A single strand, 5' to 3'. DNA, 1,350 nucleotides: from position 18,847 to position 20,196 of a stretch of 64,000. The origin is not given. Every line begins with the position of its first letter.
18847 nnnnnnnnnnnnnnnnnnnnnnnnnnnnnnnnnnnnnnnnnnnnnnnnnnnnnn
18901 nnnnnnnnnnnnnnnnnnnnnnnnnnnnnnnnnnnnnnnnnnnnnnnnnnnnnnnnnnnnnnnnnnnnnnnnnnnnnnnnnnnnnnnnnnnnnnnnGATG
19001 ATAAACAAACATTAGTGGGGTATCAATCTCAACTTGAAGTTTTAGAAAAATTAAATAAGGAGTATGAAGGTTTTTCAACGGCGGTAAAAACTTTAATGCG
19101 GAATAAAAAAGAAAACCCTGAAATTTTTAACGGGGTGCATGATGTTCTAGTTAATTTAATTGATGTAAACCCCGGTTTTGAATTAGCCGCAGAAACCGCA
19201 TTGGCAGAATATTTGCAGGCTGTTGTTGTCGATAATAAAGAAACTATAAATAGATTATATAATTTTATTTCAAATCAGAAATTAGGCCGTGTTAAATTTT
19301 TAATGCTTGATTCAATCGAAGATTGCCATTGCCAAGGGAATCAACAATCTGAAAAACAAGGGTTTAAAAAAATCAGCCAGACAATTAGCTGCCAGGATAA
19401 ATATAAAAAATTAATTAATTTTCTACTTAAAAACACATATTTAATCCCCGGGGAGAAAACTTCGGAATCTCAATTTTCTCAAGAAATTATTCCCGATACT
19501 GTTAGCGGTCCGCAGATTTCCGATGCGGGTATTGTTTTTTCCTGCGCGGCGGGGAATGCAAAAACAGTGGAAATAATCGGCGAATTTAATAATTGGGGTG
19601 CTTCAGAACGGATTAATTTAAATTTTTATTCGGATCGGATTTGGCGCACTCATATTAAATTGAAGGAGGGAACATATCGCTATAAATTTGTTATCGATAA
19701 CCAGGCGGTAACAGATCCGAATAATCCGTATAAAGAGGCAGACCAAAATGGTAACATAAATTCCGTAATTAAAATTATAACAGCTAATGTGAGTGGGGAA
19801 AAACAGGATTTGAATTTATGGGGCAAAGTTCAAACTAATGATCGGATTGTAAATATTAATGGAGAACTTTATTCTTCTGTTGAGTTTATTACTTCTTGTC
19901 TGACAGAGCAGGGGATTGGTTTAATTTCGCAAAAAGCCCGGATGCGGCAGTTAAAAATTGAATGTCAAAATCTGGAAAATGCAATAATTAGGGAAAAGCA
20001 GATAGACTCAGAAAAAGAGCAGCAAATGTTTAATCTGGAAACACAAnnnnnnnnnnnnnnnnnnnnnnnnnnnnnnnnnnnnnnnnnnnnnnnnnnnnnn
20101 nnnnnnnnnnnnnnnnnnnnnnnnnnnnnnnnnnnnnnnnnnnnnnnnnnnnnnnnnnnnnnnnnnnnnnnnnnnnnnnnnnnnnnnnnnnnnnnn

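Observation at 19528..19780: SMC hinge carries an inserted CBM48/AMPK-beta glycogen-binding-type domain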

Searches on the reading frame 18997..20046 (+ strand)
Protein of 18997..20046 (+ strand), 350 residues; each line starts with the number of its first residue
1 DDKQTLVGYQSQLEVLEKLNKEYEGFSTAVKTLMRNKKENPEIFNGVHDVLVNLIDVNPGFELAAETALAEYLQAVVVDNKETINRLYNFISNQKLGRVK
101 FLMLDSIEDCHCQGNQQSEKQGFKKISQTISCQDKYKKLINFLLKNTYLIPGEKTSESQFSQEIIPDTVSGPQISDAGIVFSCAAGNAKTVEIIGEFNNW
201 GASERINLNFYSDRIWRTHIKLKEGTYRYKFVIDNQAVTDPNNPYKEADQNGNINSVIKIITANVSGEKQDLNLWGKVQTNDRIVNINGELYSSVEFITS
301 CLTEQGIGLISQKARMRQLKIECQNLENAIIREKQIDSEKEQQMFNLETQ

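Call 5: search_solved_structures(query=window:18997-20046:+, max_evalue=0.01, show_alignments=3)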
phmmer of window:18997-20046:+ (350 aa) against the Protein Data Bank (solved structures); distinct sequences matched with E-value up to 0.01: 31.
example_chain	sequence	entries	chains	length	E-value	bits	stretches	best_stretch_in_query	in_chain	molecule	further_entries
1gxl_A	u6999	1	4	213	1.3e-13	54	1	9-124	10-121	CHROMOSOME SEGREGATION SMC PROTEIN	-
1gxj_A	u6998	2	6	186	2.5e-11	46.5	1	14-124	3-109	CHROMOSOME SEGREGATION SMC PROTEIN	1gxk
5h69_A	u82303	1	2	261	4.1e-10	42.5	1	13-108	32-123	Chromosome partition protein Smc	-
6b2e_B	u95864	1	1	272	1.2e-06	31.1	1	150-261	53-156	5'-AMP-activated protein kinase subunit beta-2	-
2f15_A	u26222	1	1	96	1.5e-06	30.8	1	188-260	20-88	5'-AMP-activated protein kinase, beta-2 subunit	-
2lu3_A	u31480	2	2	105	1.6e-06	30.7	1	187-260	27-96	5'-AMP-activated protein kinase subunit beta-2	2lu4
4y0g_A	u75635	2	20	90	1.8e-06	30.5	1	187-259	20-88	5'-AMP-activated protein kinase subunit beta-2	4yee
4yef_A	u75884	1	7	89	3.8e-06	29.5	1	179-260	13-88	5'-AMP-activated protein kinase subunit beta-1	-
1z0m_A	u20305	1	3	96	4.2e-06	29.3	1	185-260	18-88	5'-AMP-activated protein kinase, beta-1 subunit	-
1z0n_A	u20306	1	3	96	4.9e-06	29.1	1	185-260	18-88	5'-AMP-activated protein kinase, beta-1 subunit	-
4rer_B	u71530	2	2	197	8.4e-06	28.3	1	188-261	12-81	5'-AMP-activated protein kinase subunit beta-2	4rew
7jhg_B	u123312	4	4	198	8.5e-06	28.3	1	188-261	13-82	5'-AMP-activated protein kinase subunit beta-2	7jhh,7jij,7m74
6e4t_B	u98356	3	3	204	2.4e-05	26.8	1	185-261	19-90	5'-AMP-activated protein kinase subunit beta-1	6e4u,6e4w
6c9f_B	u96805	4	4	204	3.8e-05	26.2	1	185-261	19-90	5'-AMP-activated protein kinase subunit beta-1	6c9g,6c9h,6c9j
4zhx_B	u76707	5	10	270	3.8e-05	26.2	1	185-261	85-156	5'-AMP-activated protein kinase subunit beta-1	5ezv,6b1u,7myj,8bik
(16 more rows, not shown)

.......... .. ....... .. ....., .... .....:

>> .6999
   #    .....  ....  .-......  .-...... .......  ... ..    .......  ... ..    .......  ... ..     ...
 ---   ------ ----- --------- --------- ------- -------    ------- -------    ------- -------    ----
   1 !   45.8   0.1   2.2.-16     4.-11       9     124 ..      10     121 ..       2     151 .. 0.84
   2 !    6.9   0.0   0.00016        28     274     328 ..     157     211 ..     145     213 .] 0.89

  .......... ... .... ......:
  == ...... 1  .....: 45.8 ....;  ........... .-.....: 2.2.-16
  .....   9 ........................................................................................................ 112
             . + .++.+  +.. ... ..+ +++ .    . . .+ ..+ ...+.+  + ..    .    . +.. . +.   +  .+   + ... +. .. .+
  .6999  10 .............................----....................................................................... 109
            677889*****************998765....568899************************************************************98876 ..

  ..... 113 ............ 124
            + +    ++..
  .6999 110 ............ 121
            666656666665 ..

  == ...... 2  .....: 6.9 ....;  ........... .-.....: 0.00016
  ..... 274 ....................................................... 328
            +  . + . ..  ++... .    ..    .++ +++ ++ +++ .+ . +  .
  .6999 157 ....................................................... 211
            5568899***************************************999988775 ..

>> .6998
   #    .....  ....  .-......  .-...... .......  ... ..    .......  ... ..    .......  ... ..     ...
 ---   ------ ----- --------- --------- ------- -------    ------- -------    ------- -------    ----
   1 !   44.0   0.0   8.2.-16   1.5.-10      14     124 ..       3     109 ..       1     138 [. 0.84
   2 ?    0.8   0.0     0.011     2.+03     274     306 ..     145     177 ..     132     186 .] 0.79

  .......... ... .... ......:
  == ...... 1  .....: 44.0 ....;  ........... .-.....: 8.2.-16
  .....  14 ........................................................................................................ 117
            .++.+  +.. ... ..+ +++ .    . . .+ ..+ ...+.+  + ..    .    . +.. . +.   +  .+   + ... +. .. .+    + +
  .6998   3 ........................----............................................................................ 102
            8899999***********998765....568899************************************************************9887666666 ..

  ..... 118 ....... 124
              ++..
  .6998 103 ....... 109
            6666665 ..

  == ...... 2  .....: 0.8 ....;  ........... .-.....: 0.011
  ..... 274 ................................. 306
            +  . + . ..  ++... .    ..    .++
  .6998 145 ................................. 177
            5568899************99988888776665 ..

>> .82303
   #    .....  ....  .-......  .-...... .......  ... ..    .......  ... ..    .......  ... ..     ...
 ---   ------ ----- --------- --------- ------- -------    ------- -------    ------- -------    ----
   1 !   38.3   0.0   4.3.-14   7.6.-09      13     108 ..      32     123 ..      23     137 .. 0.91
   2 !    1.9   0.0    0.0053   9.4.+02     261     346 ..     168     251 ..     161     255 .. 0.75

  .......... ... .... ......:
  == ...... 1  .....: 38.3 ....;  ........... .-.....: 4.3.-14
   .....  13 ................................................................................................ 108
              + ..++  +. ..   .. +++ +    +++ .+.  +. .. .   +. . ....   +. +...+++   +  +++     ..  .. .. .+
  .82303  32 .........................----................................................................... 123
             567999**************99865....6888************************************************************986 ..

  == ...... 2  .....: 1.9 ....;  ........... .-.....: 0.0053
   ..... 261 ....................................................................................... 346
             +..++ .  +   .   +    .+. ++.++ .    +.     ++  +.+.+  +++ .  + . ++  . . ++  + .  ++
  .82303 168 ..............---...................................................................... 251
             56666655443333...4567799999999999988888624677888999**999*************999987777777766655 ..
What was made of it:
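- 19039..19449 (+): hinge, N-terminal and middle part (aa 495-631), ending in strand '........'. The region aligns to T. maritima hinge 1gxl residues 10-121 (call 5).
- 19837..19956 (+): hinge, C-terminal strands and start of the returning coiled coil (aa 761-800). Aligns to 1gxl residues 157-211 (call 5).
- On Bacterial SMC (TIGR02168 SMC_prok_B): T. maritima '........' aligns with '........' (call 5).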

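Call 22: predict_structure(alignment_id=A2)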
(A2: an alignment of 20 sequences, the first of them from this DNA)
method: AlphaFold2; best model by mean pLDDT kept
length: 336 residues; sequences in the alignment: 20
mean_pLDDT: 80.9   pTM: 0.59
mean pLDDT of the five models: 80.9, 80.4, 80.4, 80.0, 79.6
residues with pLDDT >= 90: 152; 70-90: 113; 50-70: 33; < 50: 38
segments of 3 or more residues with pLDDT < 50: 98-105, 139-155, 250-258, 288-291
pLDDT, mean of each block of 10 residues (from residue 1): 55 87 92 95 88 92 96 95 94 64 58 92 93 73 36 57 85 92 80 87 88 92 91 89 75 45 77 85 67 75 83 93 95 92
secondary structure, 60 per line:
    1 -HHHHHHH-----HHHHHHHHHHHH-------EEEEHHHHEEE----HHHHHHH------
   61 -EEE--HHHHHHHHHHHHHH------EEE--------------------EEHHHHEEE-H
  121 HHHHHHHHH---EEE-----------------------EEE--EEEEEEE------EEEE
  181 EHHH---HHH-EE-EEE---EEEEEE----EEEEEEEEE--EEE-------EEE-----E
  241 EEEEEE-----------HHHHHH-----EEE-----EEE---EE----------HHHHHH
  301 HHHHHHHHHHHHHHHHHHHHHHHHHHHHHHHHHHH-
elements in order: H2-8 H14-25 E33-36 H37-40 E41-43 H48-54 E62-64 H67-80 E87-89 H112-115 E116-118 H120-129 E133-135 E159-161 E164-170 E177-181 E195-197 E201-206 E211-219 E222-224 E232-234 E240-246 H258-263 E269-271 E277-279 H295-335
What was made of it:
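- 19039..19449 (+): AF2 pLDDT is 87-96 except for the loop aa 592-599 (call 22).
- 19450..19527 (+): linker 1 (aa 632-657), disordered and unconserved. AF2 pLDDT is below 50 for aa 633-649 (call 22).
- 19780..19836 (+): linker 2 (aa 742-760), with a low-confidence remnant of the hinge helix (aa 752-757). AF2 pLDDT is below 50 for aa 744-752 (call 22).
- pLDDT below 50 (call 22). No conserved CBM-hinge interface is predicted: pTM is 0.59 despite high local pLDDT (call 22).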

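Call 27: fold_search(model_id=the predicted structure, library=pdb)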
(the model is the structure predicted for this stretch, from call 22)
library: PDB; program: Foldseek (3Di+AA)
matches with E <= 10: 1423; with E <= 0.001: 208
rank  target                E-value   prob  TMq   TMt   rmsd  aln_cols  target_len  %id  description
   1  5h69_B                3.8e-11  1.00  0.47  0.62   8.7       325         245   16  Crystal structure of an asymmetric dimer of the Geobacillus stearothermophilus SMC hinge domain (released 2017-03-15)
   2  5h69_A                4.6e-11  1.00  0.47  0.61   7.5       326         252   15  Crystal structure of an asymmetric dimer of the Geobacillus stearothermophilus SMC hinge domain (released 2017-03-15)
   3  1gxl_D                1.6e-09  1.00  0.46  0.72   4.3       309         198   17  SMC hinge domain from T. maritima with coiled coil (released 2002-04-29)
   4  1gxl_A                3.7e-09  1.00  0.45  0.69   4.4       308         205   18  SMC hinge domain from T. maritima with coiled coil (released 2002-04-29)
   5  6wg6_D                9.4e-09  1.00  0.48  0.65   4.3       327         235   10  Crystal structure of human SMC1-SMC3 hinge domain heterodimer in north-open conformation (released 2020-05-20)
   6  7dg5_D                9.9e-09  1.00  0.30  0.52  12.1       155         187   17  Crystal structure of mouse Smc1-Smc3 hinge domain containing a D574Y mutation (released 2021-11-17)
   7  1gxj_B                1.1e-08  1.00  0.33  0.65   3.0       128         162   30  SMC hinge domain from T. maritima w/o coiled coil (released 2002-04-29)
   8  4yee_E                1.4e-08  1.00  0.22  0.83   5.9        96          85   33  beta2 carbohydrate binding module (CBM) of AMP-activated protein kinase (AMPK) in complex with glucosyl-beta-cyclodext (released 2015-04-01)
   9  7dg5_B                2.5e-08  1.00  0.30  0.51   4.9       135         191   16  Crystal structure of mouse Smc1-Smc3 hinge domain containing a D574Y mutation (released 2021-11-17)
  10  4yee_A                4.3e-08  1.00  0.22  0.85   3.5        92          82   34  beta2 carbohydrate binding module (CBM) of AMP-activated protein kinase (AMPK) in complex with glucosyl-beta-cyclodext (released 2015-04-01)
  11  5iso_B                4.3e-08  1.00  0.23  0.41   6.9        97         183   30  STRUCTURE OF FULL LENGTH HUMAN AMPK (NON-PHOSPHORYLATED AT T-LOOP) IN COMPLEX WITH A SMALL MOLECULE ACTIVATOR, A BENZI (released 2017-03-29)
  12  8bik_B                4.9e-08  1.00  0.23  0.42   8.4       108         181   27  Crystal structure of human AMPK heterotrimer in complex with allosteric activator C455 (released 2024-05-15)
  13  1z0m_C                5.2e-08  1.00  0.22  0.88   1.8        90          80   31  the glycogen-binding domain of the AMP-activated protein kinase beta1 subunit (released 2005-10-25)
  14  4yee_D                5.2e-08  1.00  0.22  0.88   1.5        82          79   36  beta2 carbohydrate binding module (CBM) of AMP-activated protein kinase (AMPK) in complex with glucosyl-beta-cyclodext (released 2015-04-01)
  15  5ezv_B                5.2e-08  1.00  0.23  0.40   8.0        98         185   28  X-ray crystal structure of AMP-activated protein kinase alpha-2/alpha-1 RIM chimaera (alpha-2(1-347)/alpha-1(349-401)/ (released 2016-03-09)
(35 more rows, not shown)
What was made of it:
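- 19837..19956 (+): Foldseek hinge hits (5h69, 1gxl) span both sides of the insert over 309-326 columns (call 27).
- On Bacterial SMC (TIGR02168 SMC_prok_B): Foldseek to 5h69 and 1gxl gives E 4e-11 to 4e-9 across both sides of the insert (call 27).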

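Call 28: find_homologous_proteins(query=A2, max_evalue=1e-10)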
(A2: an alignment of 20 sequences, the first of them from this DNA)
Query A2 (20 sequences) (336 aa, profile of the alignment): 16 proteins with E <= 1e-10 among 6894 candidates.
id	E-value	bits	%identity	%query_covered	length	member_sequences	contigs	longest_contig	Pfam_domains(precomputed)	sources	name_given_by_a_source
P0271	1.1e-57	214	39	34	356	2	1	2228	PF02922.25,PF16561.12,PF22058.3,PF16760.11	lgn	-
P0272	5.1e-36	142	39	22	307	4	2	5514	PF02922.25,PF16561.12,PF22058.3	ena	-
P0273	7.8e-36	142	36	22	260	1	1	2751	PF02922.25,PF16561.12,PF22058.3,PF16760.11,PF00686.26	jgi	jgi:1,4-alpha-glucan branching enzyme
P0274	4.6e-33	133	36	32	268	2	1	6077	PF02922.25,PF16561.12,PF22058.3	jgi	-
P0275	5.3e-20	90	34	32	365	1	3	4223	PF00142.25,PF02922.25,PF10609.16,PF16561.12,PF01656.30,PF13614.13,PF07015.18,PF09140.18,PF06564.19,PF02374.22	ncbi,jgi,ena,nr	ncbi:MAG: AAA family ATPase [Candidatus Omnitrophica bacterium]|jgi:chromosome partitioning protein|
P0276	6.4e-20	90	36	32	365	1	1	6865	PF00142.25,PF02922.25,PF10609.16,PF16561.12,PF01656.30,PF13614.13,PF07015.18,PF09140.18,PF06564.19,PF02374.22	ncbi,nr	ncbi:MAG: AAA family ATPase [Candidatus Omnitrophica bacterium]|nr:AAA family ATPase [Candidatus Omn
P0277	7.9e-20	89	34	32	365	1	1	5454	PF00142.25,PF02922.25,PF10609.16,PF16561.12,PF01656.30,PF13614.13,PF07015.18,PF09140.18,PF06564.19,PF02374.22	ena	-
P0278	9.4e-20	89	36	32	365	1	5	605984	PF00142.25,PF10609.16,PF16561.12,PF01656.30,PF13614.13,PF07015.18,PF09140.18,PF06564.19,PF02374.22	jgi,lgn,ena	-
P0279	2.6e-19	88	38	33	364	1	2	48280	PF00142.25,PF02922.25,PF10609.16,PF16561.12,PF01656.30,PF13614.13,PF07015.18,PF09140.18,PF06564.19,PF02374.22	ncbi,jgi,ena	-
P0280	2.6e-19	88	39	30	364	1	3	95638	PF00142.25,PF02922.25,PF10609.16,PF16561.12,PF01656.30,PF13614.13,PF07015.18,PF09140.18,PF06564.19,PF02374.22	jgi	-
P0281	7.7e-19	86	35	32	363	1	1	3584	PF00142.25,PF02922.25,PF10609.16,PF16561.12,PF01656.30,PF13614.13,PF07015.18,PF09140.18,PF06564.19,PF02374.22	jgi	-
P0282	7.7e-19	86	35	32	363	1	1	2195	PF00142.25,PF02922.25,PF10609.16,PF16561.12,PF01656.30,PF13614.13,PF07015.18,PF09140.18,PF06564.19,PF02374.22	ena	-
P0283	9.9e-19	86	34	33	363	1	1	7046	PF00142.25,PF02922.25,PF10609.16,PF16561.12,PF01656.30,PF13614.13,PF07015.18,PF09140.18,PF06564.19,PF02374.22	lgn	-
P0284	3.4e-17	81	44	24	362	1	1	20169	PF00142.25,PF02922.25,PF10609.16,PF16561.12,PF01656.30,PF13614.13,PF09140.18,PF06564.19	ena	-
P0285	2.2e-16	78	46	21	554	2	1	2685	PF16561.12,PF11954.14,PF00144.30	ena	-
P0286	5.5e-12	63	36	22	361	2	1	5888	PF00142.25,PF10609.16,PF16561.12,PF01656.30,PF13614.13,PF09140.18,PF06564.19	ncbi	-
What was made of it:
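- The same domain sits on two different nucleoid ATPases, which could mean a shared protein partner (call 28).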

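Call 33: find_encoding_contigs(protein=P0278, flank=10000, max_places=3)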
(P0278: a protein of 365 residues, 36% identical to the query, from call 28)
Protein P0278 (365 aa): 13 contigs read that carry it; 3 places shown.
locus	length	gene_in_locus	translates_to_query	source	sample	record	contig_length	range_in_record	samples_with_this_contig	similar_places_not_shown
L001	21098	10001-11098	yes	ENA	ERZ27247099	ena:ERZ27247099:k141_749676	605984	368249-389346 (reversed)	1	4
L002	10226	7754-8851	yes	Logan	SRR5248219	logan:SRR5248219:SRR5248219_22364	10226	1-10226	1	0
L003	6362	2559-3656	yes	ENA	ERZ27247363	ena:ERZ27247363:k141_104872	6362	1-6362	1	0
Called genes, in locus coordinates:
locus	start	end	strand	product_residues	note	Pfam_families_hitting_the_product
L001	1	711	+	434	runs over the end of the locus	PF00587:tRNA-synt_2b, PF03129:HGTP_anticodon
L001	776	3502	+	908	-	PF01326:PPDK_N, PF00391:PEP-utilizers, PF02896:PEP-utilizers_C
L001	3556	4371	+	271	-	PF00140:Sigma70_r1_2, PF04542:Sigma70_r2, PF04539:Sigma70_r3, PF04545:Sigma70_r4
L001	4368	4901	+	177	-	PF00156:Pribosyltran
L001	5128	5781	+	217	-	PF01876:RNase_P_p30 (faint), PF02811:PHP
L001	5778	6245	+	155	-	PF27226:AF_1845 (weak)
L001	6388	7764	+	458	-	PF13372:Alginate_exp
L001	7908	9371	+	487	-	PF03065:Glyco_hydro_57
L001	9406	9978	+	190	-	-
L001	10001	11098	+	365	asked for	PF00142:Fer4_NifH, PF01656:CbiA, PF02374:ArsA_ATPase (weak), PF06564:CBP_BcsQ, PF09140:MipZ, PF10609:ParA, PF13614:AAA_31, PF16561:AMPK1_CBM, +1 more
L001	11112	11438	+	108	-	PF09685:MamF_MmsF (faint)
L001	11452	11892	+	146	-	-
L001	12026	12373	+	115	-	PF02001:DUF134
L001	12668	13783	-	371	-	PF00817:IMS, PF11799:IMS_C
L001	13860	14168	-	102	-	-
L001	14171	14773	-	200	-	PF01726:LexA_DNA_bind, PF00717:Peptidase_S24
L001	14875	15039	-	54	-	PF23477:zf_Tbcl_2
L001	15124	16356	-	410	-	PF00753:Lactamase_B, PF00581:Rhodanese, PF11127:YgaP-like_TM (weak)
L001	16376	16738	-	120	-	PF01925:TauE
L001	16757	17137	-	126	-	-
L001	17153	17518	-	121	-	-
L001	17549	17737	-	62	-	PF11154:DUF2934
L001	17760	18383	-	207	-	PF01081:Aldolase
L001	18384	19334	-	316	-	PF00682:HMGL-like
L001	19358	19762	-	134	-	PF07238:PilZ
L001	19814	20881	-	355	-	PF04015:DUF362, PF00037:Fer4 (weak), PF12797:Fer4_2 (weak), PF12837:Fer4_6 (weak), PF13237:Fer4_10, PF14697:Fer4_21, PF12838:Fer4_7, PF13187:Fer4_9, +4 more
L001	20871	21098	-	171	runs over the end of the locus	PF01863:YgjP-like, PF10263:SprT-like (weak)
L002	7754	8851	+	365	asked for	PF00142:Fer4_NifH, PF01656:CbiA, PF02374:ArsA_ATPase (weak), PF06564:CBP_BcsQ, PF09140:MipZ, PF10609:ParA, PF13614:AAA_31, PF16561:AMPK1_CBM, +1 more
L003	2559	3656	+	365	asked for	PF00142:Fer4_NifH, PF01656:CbiA, PF02374:ArsA_ATPase (weak), PF06564:CBP_BcsQ, PF09140:MipZ, PF10609:ParA, PF13614:AAA_31, PF16561:AMPK1_CBM, +1 more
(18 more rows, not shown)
